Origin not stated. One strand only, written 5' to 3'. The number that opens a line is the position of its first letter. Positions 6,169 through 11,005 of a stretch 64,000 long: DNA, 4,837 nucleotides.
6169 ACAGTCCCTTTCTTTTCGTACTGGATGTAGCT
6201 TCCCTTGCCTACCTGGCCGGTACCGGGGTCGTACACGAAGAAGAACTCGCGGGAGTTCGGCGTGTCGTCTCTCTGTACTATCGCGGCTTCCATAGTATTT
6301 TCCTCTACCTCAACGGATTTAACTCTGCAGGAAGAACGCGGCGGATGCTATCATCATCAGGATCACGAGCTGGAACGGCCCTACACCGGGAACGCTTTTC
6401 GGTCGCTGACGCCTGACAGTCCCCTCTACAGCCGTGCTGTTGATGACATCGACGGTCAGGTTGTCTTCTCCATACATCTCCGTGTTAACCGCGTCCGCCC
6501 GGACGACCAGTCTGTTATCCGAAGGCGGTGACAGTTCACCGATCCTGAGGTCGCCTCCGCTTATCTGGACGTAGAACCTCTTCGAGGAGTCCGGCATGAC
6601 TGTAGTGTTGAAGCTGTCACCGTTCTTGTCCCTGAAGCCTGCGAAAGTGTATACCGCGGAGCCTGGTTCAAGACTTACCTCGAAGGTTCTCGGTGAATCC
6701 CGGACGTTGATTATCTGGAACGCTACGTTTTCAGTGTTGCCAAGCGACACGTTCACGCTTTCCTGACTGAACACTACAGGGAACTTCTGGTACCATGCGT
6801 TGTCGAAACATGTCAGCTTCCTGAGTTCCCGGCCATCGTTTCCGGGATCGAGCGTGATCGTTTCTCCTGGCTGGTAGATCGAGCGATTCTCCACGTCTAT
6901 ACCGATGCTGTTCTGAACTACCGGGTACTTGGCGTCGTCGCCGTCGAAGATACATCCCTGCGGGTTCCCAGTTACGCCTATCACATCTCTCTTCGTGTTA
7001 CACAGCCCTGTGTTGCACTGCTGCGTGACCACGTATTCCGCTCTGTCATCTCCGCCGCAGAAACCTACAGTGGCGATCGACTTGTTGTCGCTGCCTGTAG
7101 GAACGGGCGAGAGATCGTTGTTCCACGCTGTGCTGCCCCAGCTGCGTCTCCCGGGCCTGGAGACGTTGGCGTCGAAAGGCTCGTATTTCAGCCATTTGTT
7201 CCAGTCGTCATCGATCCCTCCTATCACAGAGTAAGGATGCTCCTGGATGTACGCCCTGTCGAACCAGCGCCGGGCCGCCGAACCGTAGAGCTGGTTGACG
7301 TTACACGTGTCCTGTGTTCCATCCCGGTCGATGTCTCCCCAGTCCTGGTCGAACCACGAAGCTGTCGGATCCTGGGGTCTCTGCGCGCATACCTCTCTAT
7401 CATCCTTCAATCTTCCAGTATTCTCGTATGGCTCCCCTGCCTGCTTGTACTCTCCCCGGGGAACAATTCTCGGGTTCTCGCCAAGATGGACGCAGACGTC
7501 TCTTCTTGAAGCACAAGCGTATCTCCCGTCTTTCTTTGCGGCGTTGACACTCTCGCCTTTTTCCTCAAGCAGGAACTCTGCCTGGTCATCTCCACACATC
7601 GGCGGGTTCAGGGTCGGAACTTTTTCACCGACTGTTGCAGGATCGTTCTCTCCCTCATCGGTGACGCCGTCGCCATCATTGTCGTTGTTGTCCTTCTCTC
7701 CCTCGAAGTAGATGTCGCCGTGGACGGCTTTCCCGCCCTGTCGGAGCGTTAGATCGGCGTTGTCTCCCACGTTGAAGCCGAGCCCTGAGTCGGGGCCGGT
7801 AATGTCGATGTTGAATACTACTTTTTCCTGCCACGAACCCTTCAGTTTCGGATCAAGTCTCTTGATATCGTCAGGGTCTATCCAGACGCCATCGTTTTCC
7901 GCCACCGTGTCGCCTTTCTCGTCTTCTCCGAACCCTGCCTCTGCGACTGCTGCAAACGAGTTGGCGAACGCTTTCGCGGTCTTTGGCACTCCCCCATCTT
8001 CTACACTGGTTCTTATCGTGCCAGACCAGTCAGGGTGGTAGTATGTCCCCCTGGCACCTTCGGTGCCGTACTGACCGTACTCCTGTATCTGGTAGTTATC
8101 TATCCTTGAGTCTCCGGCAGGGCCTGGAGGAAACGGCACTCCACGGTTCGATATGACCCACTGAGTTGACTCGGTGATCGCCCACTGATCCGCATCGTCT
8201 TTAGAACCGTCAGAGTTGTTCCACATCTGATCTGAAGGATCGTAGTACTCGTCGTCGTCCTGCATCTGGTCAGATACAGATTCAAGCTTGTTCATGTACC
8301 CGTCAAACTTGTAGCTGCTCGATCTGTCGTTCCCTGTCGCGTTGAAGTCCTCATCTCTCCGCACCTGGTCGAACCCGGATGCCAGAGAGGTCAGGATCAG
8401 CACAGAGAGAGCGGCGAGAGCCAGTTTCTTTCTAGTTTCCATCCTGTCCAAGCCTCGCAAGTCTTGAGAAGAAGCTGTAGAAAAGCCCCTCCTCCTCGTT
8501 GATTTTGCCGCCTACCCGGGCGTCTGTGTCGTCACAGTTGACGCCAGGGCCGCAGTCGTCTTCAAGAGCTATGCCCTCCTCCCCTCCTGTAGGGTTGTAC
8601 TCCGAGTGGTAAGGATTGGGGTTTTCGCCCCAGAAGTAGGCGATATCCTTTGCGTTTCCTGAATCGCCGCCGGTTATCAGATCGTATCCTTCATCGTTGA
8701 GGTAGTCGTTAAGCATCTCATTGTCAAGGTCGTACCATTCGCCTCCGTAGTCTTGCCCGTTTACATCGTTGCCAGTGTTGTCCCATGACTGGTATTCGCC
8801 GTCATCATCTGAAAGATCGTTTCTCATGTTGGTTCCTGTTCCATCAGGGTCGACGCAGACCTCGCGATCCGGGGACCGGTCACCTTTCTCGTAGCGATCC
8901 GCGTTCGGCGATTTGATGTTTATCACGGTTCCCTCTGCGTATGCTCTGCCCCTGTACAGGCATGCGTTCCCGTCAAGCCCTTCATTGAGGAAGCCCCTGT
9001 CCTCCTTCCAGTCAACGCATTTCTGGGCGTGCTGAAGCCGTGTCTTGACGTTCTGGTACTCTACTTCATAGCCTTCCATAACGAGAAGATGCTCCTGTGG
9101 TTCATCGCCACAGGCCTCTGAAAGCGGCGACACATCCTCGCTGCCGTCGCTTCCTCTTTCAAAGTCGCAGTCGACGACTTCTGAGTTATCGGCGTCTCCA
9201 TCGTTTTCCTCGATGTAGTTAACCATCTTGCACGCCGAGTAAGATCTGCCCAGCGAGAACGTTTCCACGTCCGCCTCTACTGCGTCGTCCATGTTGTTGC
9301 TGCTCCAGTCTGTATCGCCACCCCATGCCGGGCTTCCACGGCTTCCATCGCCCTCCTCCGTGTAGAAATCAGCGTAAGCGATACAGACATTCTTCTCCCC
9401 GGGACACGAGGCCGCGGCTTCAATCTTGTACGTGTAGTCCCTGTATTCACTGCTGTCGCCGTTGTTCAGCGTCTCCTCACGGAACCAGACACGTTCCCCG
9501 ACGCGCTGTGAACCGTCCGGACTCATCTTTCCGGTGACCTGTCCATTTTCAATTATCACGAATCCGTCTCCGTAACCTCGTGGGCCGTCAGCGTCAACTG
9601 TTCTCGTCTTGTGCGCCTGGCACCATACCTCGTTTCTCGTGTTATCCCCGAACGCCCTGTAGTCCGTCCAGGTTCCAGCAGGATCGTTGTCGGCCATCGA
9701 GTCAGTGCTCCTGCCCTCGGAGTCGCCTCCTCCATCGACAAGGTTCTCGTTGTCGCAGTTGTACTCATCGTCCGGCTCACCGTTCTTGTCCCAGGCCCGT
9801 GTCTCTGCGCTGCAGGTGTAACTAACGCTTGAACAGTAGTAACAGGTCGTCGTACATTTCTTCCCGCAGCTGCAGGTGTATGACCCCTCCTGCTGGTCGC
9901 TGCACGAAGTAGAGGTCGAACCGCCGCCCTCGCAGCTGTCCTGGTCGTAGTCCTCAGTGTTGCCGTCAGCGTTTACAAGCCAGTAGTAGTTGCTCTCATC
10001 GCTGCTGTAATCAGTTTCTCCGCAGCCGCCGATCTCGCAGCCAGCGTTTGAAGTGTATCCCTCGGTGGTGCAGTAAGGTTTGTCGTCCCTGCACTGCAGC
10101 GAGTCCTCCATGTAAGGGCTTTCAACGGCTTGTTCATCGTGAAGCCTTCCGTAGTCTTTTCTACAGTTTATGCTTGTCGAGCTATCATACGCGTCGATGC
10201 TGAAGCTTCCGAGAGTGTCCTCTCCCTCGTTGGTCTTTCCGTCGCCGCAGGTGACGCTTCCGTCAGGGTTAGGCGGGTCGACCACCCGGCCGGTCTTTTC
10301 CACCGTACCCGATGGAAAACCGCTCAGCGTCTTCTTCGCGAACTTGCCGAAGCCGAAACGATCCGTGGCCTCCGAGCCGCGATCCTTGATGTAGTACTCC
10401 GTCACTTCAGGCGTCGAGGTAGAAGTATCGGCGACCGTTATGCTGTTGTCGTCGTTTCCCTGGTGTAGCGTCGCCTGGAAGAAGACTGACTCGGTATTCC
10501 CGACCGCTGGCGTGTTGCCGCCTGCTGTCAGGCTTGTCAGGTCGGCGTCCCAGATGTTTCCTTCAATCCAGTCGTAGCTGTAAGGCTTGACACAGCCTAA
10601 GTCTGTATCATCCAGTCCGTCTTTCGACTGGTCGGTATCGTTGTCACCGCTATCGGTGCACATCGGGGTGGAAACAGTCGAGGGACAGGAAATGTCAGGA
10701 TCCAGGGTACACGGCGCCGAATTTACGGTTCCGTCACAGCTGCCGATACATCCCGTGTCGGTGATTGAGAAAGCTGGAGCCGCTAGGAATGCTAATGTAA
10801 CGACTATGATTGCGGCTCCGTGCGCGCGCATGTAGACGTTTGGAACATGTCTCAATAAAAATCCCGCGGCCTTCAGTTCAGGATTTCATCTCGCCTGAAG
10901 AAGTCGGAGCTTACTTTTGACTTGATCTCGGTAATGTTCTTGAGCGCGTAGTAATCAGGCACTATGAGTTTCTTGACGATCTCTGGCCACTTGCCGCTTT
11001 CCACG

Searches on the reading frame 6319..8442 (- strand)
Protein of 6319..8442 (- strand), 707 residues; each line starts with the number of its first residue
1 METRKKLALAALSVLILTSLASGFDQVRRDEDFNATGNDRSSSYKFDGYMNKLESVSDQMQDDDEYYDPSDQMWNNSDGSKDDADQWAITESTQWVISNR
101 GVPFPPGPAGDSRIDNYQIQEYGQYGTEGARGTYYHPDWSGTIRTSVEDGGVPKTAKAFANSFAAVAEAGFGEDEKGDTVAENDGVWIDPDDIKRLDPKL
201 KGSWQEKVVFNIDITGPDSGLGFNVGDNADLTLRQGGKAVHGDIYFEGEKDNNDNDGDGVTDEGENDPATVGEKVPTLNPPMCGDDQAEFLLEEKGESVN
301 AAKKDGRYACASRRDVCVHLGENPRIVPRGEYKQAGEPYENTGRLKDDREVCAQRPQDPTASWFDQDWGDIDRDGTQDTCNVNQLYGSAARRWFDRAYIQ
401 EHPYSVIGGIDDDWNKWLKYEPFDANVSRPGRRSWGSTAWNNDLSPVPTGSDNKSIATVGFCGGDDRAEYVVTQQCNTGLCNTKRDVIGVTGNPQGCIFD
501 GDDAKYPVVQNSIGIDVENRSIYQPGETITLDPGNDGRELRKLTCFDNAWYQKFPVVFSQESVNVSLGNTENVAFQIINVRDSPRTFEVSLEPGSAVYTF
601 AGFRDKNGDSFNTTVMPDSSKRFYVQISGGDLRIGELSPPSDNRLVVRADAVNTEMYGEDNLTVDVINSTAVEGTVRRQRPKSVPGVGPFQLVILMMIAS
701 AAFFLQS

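Call 20: search_protein_families(library=pfam, proteins=[window:6319-8442:-], max_evalue=0.01)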
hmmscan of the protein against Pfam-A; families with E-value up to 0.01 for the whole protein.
window:6319-8442:- (707 aa): 0 families

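Call 48: search_protein_families(library=ncbifam, proteins=[window:6319-8442:-], max_evalue=1)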
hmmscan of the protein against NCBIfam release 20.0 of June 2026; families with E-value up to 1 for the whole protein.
window:6319-8442:- (707 aa): 0 families

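Call 52: find_related_loci(query=A3, collection=metagenome_contigs, flank=10000)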
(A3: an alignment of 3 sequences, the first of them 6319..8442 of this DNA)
Query A3 (707 aa) in metagenome_contigs; peptide patterns used: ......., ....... (x = any residue, [..] = any of these).
251 stretches matched a pattern; 3 encode a relative of the query (tblastn E <= 1e-3); 3 distinct loci.
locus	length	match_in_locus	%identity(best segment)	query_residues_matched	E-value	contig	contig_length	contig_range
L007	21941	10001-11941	39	24-707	1e-148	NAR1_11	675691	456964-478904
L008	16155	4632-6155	34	202-706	2e-78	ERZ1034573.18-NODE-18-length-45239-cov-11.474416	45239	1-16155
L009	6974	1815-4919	31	24-707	2e-72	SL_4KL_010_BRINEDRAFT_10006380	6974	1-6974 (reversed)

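Call 62: search_solved_structures(query=A3, max_evalue=1)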
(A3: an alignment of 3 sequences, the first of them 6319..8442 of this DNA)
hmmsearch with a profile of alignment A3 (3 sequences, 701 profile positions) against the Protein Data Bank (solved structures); distinct sequences matched with E-value up to 1: 1.
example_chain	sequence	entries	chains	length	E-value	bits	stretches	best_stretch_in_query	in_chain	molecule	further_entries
6zu5_LNN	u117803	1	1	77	0.41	12.1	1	42-101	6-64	Lso2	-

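Call 98: search_protein_families(library=ncbifam, proteins=[L007:7688-11944:+, L008:149-3499:+], max_evalue=0.1)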
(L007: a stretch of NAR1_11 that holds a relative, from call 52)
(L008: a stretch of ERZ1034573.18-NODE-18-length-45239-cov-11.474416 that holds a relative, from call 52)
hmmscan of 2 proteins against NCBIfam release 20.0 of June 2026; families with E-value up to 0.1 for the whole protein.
L007:7688-11944:+ (1418 aa): 0 families

L008:149-3499:+ (1116 aa): 0 families

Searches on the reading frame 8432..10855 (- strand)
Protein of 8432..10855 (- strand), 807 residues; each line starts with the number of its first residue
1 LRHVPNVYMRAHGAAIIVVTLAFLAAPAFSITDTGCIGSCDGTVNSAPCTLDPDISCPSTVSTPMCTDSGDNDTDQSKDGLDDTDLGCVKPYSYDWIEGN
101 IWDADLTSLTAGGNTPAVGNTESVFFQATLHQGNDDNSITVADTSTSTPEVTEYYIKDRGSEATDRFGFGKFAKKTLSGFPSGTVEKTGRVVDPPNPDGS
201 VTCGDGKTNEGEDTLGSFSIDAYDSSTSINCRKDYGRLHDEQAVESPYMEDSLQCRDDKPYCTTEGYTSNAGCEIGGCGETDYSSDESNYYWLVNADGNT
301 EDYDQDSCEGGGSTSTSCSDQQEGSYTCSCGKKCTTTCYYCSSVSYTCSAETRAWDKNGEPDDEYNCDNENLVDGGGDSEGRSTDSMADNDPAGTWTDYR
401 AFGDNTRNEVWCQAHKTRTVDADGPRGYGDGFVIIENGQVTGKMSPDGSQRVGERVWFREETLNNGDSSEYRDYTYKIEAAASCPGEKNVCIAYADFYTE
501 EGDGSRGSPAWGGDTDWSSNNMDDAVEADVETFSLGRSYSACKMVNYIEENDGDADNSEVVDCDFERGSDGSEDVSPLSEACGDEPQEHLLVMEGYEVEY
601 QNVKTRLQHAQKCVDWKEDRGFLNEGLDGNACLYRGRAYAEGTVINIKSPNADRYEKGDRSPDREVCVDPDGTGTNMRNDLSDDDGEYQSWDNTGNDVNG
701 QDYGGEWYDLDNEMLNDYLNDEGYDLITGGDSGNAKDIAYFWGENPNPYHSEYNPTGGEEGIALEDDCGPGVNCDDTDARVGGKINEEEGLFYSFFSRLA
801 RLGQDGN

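Call 4: search_protein_families(library=pfam, proteins=[window:8432-10855:-], max_evalue=1)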
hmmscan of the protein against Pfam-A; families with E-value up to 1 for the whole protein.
window:8432-10855:- (807 aa): 0 families

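Call 48: search_protein_families(library=ncbifam, proteins=[window:8432-10831:-], max_evalue=1)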
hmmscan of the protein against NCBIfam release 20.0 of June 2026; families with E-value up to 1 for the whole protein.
window:8432-10831:- (799 aa): 0 families

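Call 63: search_solved_structures(query=window:8432-10831:-, max_evalue=1)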
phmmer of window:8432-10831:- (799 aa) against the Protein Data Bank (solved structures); distinct sequences matched with E-value up to 1: 0.
